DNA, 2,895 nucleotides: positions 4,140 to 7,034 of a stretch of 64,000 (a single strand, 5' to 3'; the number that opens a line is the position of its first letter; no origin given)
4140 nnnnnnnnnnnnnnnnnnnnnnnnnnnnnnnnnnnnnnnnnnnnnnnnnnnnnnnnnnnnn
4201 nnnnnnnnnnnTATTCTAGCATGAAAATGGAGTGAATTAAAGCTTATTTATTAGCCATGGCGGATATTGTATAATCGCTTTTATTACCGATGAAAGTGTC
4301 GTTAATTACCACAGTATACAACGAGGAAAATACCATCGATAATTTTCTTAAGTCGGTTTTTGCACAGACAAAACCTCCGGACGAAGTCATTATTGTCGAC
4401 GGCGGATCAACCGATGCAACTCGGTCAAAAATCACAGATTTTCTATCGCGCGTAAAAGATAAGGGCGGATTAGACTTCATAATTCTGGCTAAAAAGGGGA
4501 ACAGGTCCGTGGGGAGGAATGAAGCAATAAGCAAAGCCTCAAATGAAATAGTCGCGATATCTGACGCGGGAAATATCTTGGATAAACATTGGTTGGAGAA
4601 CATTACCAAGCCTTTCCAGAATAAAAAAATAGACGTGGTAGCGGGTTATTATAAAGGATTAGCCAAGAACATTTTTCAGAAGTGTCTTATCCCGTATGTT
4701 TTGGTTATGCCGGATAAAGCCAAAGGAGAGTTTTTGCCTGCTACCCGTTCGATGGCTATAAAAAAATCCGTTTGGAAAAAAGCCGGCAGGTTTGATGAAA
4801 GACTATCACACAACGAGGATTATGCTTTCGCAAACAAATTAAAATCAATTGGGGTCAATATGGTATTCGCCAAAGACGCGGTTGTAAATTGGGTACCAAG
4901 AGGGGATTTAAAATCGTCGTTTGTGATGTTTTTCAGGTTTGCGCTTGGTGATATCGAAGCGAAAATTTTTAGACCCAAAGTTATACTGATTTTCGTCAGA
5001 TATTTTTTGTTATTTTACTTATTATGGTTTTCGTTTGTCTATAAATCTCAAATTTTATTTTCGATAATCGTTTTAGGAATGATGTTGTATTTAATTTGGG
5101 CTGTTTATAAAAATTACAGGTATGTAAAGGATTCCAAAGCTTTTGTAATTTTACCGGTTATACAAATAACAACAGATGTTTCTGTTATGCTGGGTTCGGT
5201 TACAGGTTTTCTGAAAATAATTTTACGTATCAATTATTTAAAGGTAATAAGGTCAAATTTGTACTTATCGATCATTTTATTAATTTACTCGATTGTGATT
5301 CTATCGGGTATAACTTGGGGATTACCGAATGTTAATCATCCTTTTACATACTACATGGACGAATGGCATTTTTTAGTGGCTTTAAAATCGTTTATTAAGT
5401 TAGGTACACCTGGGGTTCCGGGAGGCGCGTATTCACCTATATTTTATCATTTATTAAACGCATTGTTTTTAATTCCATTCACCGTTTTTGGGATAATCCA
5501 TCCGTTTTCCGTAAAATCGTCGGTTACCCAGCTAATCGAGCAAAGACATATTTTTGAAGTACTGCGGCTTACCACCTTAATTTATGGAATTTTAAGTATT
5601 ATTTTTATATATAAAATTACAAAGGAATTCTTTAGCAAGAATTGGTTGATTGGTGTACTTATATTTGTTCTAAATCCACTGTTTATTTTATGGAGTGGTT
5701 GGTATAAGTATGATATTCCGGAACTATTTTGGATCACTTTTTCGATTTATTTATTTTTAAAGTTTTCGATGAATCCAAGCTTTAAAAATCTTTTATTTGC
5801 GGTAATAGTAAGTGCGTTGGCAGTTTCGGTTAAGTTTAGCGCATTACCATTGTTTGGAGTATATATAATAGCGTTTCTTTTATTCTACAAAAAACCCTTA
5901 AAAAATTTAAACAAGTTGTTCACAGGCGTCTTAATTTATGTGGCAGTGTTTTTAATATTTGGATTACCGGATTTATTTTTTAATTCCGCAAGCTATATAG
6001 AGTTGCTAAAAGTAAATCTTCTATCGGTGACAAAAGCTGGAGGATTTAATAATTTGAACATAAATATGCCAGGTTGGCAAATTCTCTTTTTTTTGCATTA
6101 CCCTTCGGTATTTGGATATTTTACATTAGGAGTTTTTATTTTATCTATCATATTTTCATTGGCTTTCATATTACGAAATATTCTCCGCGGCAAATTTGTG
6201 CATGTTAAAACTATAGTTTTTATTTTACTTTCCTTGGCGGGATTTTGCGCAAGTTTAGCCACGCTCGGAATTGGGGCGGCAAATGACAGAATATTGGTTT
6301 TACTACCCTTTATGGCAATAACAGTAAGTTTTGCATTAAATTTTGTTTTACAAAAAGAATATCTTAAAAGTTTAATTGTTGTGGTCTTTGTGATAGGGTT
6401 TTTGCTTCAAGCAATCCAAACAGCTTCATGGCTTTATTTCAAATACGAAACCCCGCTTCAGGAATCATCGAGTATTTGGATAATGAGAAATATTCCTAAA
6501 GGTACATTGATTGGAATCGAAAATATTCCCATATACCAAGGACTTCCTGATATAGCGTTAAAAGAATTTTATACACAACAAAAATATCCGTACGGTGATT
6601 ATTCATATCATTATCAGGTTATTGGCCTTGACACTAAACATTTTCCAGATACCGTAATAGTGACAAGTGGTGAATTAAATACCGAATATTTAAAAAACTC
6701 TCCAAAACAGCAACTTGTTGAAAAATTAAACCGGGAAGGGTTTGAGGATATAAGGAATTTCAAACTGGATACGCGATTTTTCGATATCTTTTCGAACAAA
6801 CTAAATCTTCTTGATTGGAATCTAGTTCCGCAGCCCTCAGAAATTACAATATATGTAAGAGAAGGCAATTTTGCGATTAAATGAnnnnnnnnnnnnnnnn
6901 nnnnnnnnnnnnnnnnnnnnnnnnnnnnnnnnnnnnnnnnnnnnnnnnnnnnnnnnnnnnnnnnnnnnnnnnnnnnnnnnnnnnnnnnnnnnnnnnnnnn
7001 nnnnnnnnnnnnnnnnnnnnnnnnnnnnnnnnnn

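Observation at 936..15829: Cell-surface glycosylation island with two paralogous GT2 + GT-C-like fusion proteins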

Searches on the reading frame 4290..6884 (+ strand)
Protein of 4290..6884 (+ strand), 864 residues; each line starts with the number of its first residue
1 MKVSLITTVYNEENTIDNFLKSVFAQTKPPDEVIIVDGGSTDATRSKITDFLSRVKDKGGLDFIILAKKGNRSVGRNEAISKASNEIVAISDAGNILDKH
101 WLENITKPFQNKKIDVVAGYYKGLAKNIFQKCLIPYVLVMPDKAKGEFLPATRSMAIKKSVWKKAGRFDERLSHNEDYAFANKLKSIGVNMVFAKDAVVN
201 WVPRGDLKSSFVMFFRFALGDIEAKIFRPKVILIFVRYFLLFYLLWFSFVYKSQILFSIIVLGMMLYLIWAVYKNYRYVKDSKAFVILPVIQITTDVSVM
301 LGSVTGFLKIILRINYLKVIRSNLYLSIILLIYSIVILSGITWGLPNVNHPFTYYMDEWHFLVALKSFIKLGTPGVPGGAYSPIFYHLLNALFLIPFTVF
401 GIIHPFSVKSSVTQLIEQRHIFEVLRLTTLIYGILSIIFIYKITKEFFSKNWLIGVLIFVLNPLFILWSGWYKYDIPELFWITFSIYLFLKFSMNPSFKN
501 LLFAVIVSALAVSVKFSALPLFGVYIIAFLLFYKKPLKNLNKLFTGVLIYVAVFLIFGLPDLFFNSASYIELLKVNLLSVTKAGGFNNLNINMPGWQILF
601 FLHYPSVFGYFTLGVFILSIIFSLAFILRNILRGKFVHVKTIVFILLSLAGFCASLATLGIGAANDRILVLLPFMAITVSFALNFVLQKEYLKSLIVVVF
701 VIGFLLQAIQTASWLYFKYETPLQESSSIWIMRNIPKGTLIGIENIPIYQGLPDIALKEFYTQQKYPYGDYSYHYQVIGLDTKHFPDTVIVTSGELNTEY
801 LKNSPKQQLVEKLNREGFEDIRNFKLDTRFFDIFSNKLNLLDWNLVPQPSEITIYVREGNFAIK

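Call 3: search_protein_families(library=pfam, proteins=[window:4290-6884:+], max_evalue=0.01)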
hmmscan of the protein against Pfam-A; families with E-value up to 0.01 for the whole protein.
window:4290-6884:+ (864 aa): 6 families
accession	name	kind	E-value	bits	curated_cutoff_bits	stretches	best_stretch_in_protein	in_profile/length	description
PF00535.33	Glycos_transf_2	-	3.9e-22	79.4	23.3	1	4-119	1-113/168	Glycosyl transferase family 2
PF13641.12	Glyco_tranf_2_3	-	7.6e-14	52.7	27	1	3-207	3-217/230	Glycosyltransferase like family 2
PF13231.12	PMT_2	-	4.7e-09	37.1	26.1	1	423-555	22-155/160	Dolichyl-phosphate-mannose-protein mannosyltransferase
PF10111.15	Glyco_tranf_2_2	-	9.4e-06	25.7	27.3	1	4-189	1-204/276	Glycosyltransferase like family 2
PF13506.12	Glyco_transf_21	-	9.7e-06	25.6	21.7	1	79-204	25-158/174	Glycosyl transferase family 21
PF13632.12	Glyco_trans_2_3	-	0.00035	20.9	27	1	151-272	73-187/198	Glycosyl transferase family group 2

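Call 6: search_solved_structures(query=window:4290-6884:+, max_evalue=1, show_alignments=0)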
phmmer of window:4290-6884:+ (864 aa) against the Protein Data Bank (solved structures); distinct sequences matched with E-value up to 1: 15.
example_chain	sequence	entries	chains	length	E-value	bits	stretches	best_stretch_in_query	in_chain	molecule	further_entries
6yv7_B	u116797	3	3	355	9.1e-05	24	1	2-110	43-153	Glycosyl transferase, family 2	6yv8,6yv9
6yv7_A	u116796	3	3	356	9.2e-05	24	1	2-110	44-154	Glycosyl transferase, family 2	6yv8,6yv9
5hea_A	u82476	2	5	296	0.00023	22.7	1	3-115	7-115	Putative glycosyltransferase (GalT1)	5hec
22ao_A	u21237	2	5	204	0.00027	22.5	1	6-113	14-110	GmaR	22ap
9omm_A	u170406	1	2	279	0.00046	21.7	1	3-120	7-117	Glycosyltransferase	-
9omj_A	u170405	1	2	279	0.00046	21.7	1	3-120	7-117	Glycosyltransferase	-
9omh_A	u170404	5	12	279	0.00046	21.7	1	3-120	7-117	Glycosyltransferase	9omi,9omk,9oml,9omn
5tze_C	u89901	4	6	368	0.0011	20.5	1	1-124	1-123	Glycosyl transferase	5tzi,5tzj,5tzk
5tz8_A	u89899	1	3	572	0.0024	19.4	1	1-123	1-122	Glycosyl transferase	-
3bcv_A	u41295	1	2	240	0.0034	18.9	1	2-105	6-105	Putative glycosyltransferase protein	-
6h1j_A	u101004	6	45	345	0.0053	18.2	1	2-122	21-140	Probable ss-1,3-N-acetylglucosaminyltransferase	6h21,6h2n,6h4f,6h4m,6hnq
3l7m_A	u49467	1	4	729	0.02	16.3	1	2-104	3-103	Teichoic acid biosynthesis protein F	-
3l7i_A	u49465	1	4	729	0.02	16.3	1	2-104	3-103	Teichoic acid biosynthesis protein F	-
6p61_A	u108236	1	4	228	0.12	13.7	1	3-103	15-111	Glycosyltransferase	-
1h7l_A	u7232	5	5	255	0.33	12.3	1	2-57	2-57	SPORE COAT POLYSACCHARIDE BIOSYNTHESIS PROTEIN SPSA | PROTEIN (SPORE COAT POLYSACCHARIDE BIOSYNTHESIS PROTEIN SPSA)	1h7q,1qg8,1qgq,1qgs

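Call 9: find_homologous_proteins(query=window:4290-6884:+)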
Query window:4290-6884:+ (864 aa): 356 proteins with E <= 0.001 among 8000 candidates; the best 120 are listed.
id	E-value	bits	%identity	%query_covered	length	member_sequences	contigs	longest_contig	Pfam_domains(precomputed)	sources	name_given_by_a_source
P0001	0.0e+0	1907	100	100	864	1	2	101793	PF10111.15,PF13641.13,PF00535.33,PF13231.13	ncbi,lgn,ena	-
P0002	0.0e+0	1128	59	99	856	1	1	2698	PF13632.13,PF10111.15,PF13506.14,PF13641.13,PF00535.33,PF13231.13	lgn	-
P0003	0.0e+0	1092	58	99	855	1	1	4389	PF10111.15,PF13506.14,PF13641.13,PF00535.33,PF13231.13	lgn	-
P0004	0.0e+0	1056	57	99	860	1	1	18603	PF10111.15,PF13506.14,PF13641.13,PF00535.33,PF13231.13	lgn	-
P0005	9.6e-240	816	48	99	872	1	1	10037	PF10111.15,PF13506.14,PF13641.13,PF00535.33,PF13231.13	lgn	-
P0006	2.9e-238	811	46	99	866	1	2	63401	PF13632.13,PF13506.14,PF13641.13,PF00535.33,PF13231.13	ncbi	-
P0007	8.2e-236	803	48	99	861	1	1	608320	PF10111.15,PF13506.14,PF13641.13,PF02366.25,PF00535.33,PF13231.13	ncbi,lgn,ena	-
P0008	1.8e-234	799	46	99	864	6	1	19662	PF10111.15,PF13506.14,PF13641.13,PF02366.25,PF00535.33,PF13231.13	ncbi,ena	-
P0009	2.2e-233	795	45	99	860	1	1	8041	PF13506.14,PF13641.13,PF00535.33,PF13231.13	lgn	-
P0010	8.3e-232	790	47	99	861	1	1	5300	PF10111.15,PF13641.13,PF00535.33,PF13231.13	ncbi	-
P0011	1.5e-231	789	45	99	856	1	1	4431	PF13641.13,PF00535.33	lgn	-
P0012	3.0e-231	788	45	99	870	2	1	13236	PF10111.15,PF13506.14,PF13641.13,PF02366.25,PF00535.33,PF13231.13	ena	-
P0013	4.5e-231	788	47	99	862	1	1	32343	PF13632.13,PF10111.15,PF13506.14,PF13641.13,PF02366.25,PF00535.33,PF13231.13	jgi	jgi:glycosyltransferase involved in cell wall biosynthesis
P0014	6.2e-231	787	45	99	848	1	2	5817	PF13632.13,PF10111.15,PF13506.14,PF13641.13,PF02366.25,PF00535.33,PF13231.13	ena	-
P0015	3.0e-230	785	46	99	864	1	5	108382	PF10111.15,PF13506.14,PF13641.13,PF02366.25,PF00535.33,PF13231.13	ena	-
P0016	8.0e-230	784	46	99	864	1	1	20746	PF10111.15,PF13506.14,PF13641.13,PF02366.25,PF00535.33,PF13231.13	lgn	-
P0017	5.7e-229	781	44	99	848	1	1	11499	PF13632.13,PF10111.15,PF13506.14,PF13641.13,PF02366.25,PF00535.33,PF13231.13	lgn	-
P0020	4.6e-228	778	45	99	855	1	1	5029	PF10111.15,PF13641.13,PF02366.25,PF00535.33,PF13231.13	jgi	jgi:glycosyltransferase involved in cell wall biosynthesis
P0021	1.0e-227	777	46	99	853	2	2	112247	PF13506.14,PF13641.13,PF02366.25,PF00535.33,PF13231.13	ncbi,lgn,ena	-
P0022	6.3e-226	771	46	99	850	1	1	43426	PF10111.15,PF13506.14,PF13641.13,PF02366.25,PF00535.33,PF13231.13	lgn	-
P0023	6.8e-226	771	45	99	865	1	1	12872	PF10111.15,PF13506.14,PF13641.13,PF02366.25,PF00535.33,PF13231.13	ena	-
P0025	1.6e-225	769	44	99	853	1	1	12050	PF13641.13,PF02366.25,PF00535.33,PF13231.13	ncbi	-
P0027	2.0e-225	769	46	99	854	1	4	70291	PF10111.15,PF13506.14,PF13641.13,PF02366.25,PF00535.33,PF13231.13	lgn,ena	-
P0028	2.5e-223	762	44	99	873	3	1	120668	PF10111.15,PF13506.14,PF13641.13,PF02366.25,PF00535.33,PF13231.13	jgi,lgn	jgi:glycosyltransferase involved in cell wall biosynthesis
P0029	4.1e-223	761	46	99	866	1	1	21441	PF13641.13,PF02366.25,PF00535.33,PF13231.13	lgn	-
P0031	1.0e-222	760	45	99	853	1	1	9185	PF10111.15,PF13506.14,PF13641.13,PF02366.25,PF00535.33,PF13231.13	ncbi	-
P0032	1.0e-222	760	44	99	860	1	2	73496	PF13641.13,PF02366.25,PF00535.33,PF13231.13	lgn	-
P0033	3.0e-222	758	45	99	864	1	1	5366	PF10111.15,PF13506.14,PF13641.13,PF02366.25,PF00535.33,PF13231.13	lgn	-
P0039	2.8e-221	755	45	99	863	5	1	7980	PF13506.14,PF13641.13,PF02366.25,PF00535.33,PF13231.13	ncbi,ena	ncbi:MAG: glycosyltransferase [Patescibacteria group bacterium]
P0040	6.4e-221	754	45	99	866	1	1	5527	PF13506.14,PF13641.13,PF02366.25,PF00535.33,PF13231.13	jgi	jgi:glycosyltransferase involved in cell wall biosynthesis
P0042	6.6e-221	754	45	99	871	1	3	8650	PF10111.15,PF13641.13,PF02366.25,PF00535.33,PF13231.13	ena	-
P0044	3.3e-220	752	45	99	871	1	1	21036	PF10111.15,PF13641.13,PF02366.25,PF00535.33,PF13231.13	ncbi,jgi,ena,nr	ncbi:MAG: hypothetical protein COU25_03825 [Candidatus Levybacteria bacterium CG10_big_fil_rev_8_21_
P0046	4.3e-220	751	44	99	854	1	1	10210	PF10111.15,PF13641.13,PF02366.25,PF00535.33,PF13231.13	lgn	-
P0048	6.7e-220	751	43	100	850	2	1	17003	PF13632.13,PF10111.15,PF13506.14,PF13641.13,PF02366.25,PF00535.33,PF13231.13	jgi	-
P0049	8.1e-220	750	45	99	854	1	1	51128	PF10111.15,PF13506.14,PF13641.13,PF02366.25,PF00535.33,PF13231.13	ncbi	-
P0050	8.5e-220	750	44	99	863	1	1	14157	PF10111.15,PF13641.13,PF02366.25,PF00535.33,PF13231.13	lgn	-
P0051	1.2e-219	750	43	99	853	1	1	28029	PF13632.13,PF10111.15,PF13506.14,PF13641.13,PF02366.25,PF00535.33,PF13231.13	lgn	-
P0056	3.4e-219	748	45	99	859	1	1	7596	PF10111.15,PF13641.13,PF02366.25,PF00535.33,PF13231.13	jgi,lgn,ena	-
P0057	3.9e-219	748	45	99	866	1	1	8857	PF13506.14,PF13641.13,PF02366.25,PF00535.33,PF13231.13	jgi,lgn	jgi:glycosyltransferase involved in cell wall biosynthesis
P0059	5.8e-219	748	43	100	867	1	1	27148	PF13632.13,PF10111.15,PF13506.14,PF13641.13,PF02366.25,PF00535.33,PF13231.13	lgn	-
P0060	1.7e-218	746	44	99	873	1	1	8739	PF13632.13,PF13506.14,PF13641.13,PF02366.25,PF00535.33,PF13231.13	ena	-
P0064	4.0e-218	745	44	99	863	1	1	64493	PF10111.15,PF02366.25,PF00535.33,PF13231.13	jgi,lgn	jgi:glycosyltransferase involved in cell wall biosynthesis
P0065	4.3e-218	745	44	99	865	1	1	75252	PF13641.13,PF02366.25,PF00535.33,PF13231.13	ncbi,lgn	-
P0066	5.0e-218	745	46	99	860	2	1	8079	PF13632.13,PF10111.15,PF13506.14,PF13641.13,PF02366.25,PF00535.33,PF13231.13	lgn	-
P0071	8.7e-218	744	45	99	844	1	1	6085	PF10111.15,PF13641.13,PF02366.25,PF00535.33,PF13231.13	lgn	-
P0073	1.2e-217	743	42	99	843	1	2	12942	PF13632.13,PF13506.14,PF13641.13,PF02366.25,PF00535.33,PF13231.13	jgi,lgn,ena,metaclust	metaclust:\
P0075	1.5e-217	743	43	99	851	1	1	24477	PF13632.13,PF10111.15,PF13506.14,PF13641.13,PF02366.25,PF00535.33,PF13231.13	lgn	-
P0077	2.1e-217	742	42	99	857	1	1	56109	PF10111.15,PF13641.13,PF02366.25,PF00535.33,PF13231.13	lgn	-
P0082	1.5e-216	740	44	99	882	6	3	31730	PF10111.15,PF13506.14,PF13641.13,PF02366.25,PF00535.33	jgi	-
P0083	1.9e-216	739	43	99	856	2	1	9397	PF13632.13,PF10111.15,PF13641.13,PF02366.25,PF00535.33,PF13231.13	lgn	-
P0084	1.9e-216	739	44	99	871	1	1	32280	PF10111.15,PF13506.14,PF13641.13,PF02366.25,PF00535.33,PF13231.13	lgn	-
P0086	2.4e-216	739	44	99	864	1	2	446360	PF10111.15,PF13506.14,PF13641.13,PF02366.25,PF14897.13,PF00535.33,PF13231.13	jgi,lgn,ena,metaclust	metaclust:\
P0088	4.2e-216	738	44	99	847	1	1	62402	PF10111.15,PF13641.13,PF02366.25,PF00535.33,PF13231.13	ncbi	-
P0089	4.8e-216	738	44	99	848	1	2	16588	PF10111.15,PF13506.14,PF13641.13,PF02366.25,PF00535.33,PF13231.13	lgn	-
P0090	5.1e-216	738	43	99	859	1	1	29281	PF13632.13,PF13506.14,PF13641.13,PF02366.25,PF00535.33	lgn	-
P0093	2.9e-215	735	44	99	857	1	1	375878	PF13632.13,PF10111.15,PF13506.14,PF13641.13,PF02366.25,PF00535.33,PF13231.13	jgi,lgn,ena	-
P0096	4.4e-215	735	44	99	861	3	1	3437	PF10111.15,PF13506.14,PF13641.13,PF02366.25,PF00535.33,PF13231.13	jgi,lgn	jgi:glycosyltransferase involved in cell wall biosynthesis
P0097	4.9e-215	735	44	99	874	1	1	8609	PF13632.13,PF10111.15,PF13506.14,PF13641.13,PF02366.25,PF00535.33,PF13231.13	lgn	-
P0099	6.3e-215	734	44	99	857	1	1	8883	PF10111.15,PF13506.14,PF13641.13,PF02366.25,PF00535.33,PF13231.13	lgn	-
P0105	3.0e-214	732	44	99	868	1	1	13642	PF10111.15,PF13506.14,PF13641.13,PF02366.25,PF00535.33,PF13231.13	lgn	-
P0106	3.3e-214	732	43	99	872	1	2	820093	PF10111.15,PF13506.14,PF13641.13,PF02366.25,PF00535.33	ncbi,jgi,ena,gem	-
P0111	6.6e-214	731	44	99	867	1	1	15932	PF13632.13,PF10111.15,PF13506.14,PF13641.13,PF02366.25,PF00535.33,PF13231.13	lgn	-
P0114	1.6e-213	730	43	99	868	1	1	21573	PF13506.14,PF13641.13,PF02366.25,PF00535.33,PF13231.13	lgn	-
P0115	2.2e-213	729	43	99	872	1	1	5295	PF10111.15,PF13506.14,PF13641.13,PF02366.25,PF00535.33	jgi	-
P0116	2.2e-213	729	43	99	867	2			PF13641.13,PF02366.25,PF00535.33,PF13231.13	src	-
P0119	1.1e-212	727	43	95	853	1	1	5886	PF13641.13,PF02366.25,PF00535.33,PF13231.13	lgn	-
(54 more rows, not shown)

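Call 22: find_encoding_contigs(protein=P0001, flank=2000, max_places=2)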
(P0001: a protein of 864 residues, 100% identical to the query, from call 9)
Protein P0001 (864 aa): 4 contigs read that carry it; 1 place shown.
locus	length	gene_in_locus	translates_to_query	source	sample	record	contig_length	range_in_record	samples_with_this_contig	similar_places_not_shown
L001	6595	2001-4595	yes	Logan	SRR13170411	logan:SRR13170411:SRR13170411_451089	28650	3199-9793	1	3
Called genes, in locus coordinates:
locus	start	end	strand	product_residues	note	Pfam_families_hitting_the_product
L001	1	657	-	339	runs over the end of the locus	PF01073:3Beta_HSD (weak), PF01370:Epimerase, PF05368:NmrA (faint), PF07993:NAD_binding_4 (weak), PF13460:NAD_binding_10, PF16363:GDP_Man_Dehyd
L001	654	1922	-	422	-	PF01488:Shikimate_DH (faint), PF03446:NAD_binding_2, PF03721:UDPG_MGDP_dh_N, PF03807:F420_oxidored (faint), PF00984:UDPG_MGDP_dh, PF03720:UDPG_MGDP_dh_C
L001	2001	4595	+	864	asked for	PF00535:Glycos_transf_2, PF10111:Glyco_tranf_2_2 (faint), PF13641:Glyco_tranf_2_3, PF13231:PMT_2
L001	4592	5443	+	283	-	PF03848:TehB (weak), PF01209:Ubie_methyltran, PF02353:CMAS, PF13489:Methyltransf_23, PF13847:Methyltransf_31, PF08241:Methyltransf_11, PF08242:Methyltransf_12, PF13649:Methyltransf_25, +2 more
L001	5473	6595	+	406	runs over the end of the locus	PF01943:Polysacc_synt, PF13440:Polysacc_synt_3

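Call 23: find_encoding_contigs(protein=P0106, flank=10000, max_places=2)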
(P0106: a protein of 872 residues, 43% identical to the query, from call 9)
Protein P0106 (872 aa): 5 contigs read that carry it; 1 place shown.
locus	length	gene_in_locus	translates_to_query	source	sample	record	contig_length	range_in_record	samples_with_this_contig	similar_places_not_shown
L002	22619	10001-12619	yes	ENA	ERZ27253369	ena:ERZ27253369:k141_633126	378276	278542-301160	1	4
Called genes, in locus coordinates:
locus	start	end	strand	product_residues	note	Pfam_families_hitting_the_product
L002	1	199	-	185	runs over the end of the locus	PF12686:DUF3800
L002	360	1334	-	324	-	-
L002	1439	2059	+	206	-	-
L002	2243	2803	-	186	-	-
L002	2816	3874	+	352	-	PF13439:Glyco_transf_4, PF00534:Glycos_transf_1, PF13692:Glyco_trans_1_4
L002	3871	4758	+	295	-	PF13489:Methyltransf_23, PF08241:Methyltransf_11, PF08242:Methyltransf_12, PF13649:Methyltransf_25, PF13847:Methyltransf_31 (weak)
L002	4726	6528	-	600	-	PF10131:PTPS_related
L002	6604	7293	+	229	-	PF08241:Methyltransf_11, PF08242:Methyltransf_12 (weak), PF13649:Methyltransf_25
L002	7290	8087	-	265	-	-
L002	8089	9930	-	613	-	PF26626:DUF8201 (weak)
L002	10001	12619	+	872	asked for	PF00535:Glycos_transf_2, PF10111:Glyco_tranf_2_2 (weak), PF13641:Glyco_tranf_2_3, PF13506:Glyco_transf_21, PF02366:PMT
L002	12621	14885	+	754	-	PF00535:Glycos_transf_2, PF13231:PMT_2 (weak)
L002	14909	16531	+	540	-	PF13231:PMT_2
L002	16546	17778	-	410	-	PF08421:Methyltransf_13, PF13489:Methyltransf_23, PF08241:Methyltransf_11 (weak), PF08242:Methyltransf_12 (weak), PF08484:Methyltransf_14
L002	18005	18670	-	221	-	PF00923:TAL_FSA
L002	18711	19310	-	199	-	PF00702:Hydrolase (faint), PF13419:HAD_2 (weak), PF13242:Hydrolase_like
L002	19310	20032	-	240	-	PF00483:NTP_transferase, PF12804:NTP_transf_3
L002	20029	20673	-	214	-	PF13580:SIS_2, PF01380:SIS (faint)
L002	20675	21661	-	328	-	PF00288:GHMP_kinases_N, PF08544:GHMP_kinases_C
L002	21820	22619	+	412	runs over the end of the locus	PF01943:Polysacc_synt, PF13440:Polysacc_synt_3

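Call 30: predict_structure(alignment_id=A1)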
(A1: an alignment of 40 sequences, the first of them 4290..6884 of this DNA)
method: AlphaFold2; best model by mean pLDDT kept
length: 864 residues; sequences in the alignment: 40
mean_pLDDT: 87.1   pTM: 0.84
mean pLDDT of the five models: 87.1, 86.4, 85.1, 84.9, 84.5
residues with pLDDT >= 90: 439; 70-90: 353; 50-70: 63; < 50: 9
segments of 3 or more residues with pLDDT < 50: 581-583, 661-663
pLDDT, mean of each block of 10 residues (from residue 1): 90 88 89 91 90 74 87 90 94 87 93 91 89 90 69 82 91 79 87 88 87 91 85 89 87 88 94 92 94 95 93 91 95 94 81 74 86 76 85 91 82 81 92 96 88 93 90 87 97 93 95 90 96 93 95 87 67 63 63 82 90 95 94 90 95 76 67 95 85 88 95 89 91 93 70 87 84 90 91 85 87 92 91 86 75 85 48
secondary structure, 60 per line:
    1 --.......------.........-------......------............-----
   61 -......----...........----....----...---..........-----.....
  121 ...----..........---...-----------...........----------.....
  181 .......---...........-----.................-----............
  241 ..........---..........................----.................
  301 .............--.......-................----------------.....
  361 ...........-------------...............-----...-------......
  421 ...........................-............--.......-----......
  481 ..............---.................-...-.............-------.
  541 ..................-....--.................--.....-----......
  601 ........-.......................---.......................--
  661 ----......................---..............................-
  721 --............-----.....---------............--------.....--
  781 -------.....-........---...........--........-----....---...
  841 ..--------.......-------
elements in order (helices of 4 or more, strands of 3 or more residues): E3-9 H16-24 E32-37 H44-55 E62-67 H72-82 E87-90 E95-97 H101-110 E116-123 H128-137 E155-158 H159-165 H176-187 E191-201 H207-223 H229-250 H254-279 H284-313 H316-322 H324-339 H356-371 H385-399 H415-447 H449-460 H463-469 H475-494 H498-514 H520-532 H540-558 H560-563 H566-582 H585-588 H595-608 H610-632 H636-658 H665-686 H690-719 H723-734 E740-744 H754-765 E774-778 E788-792 H794-800 H805-815 E818-825 H831-834 H838-842 E851-857
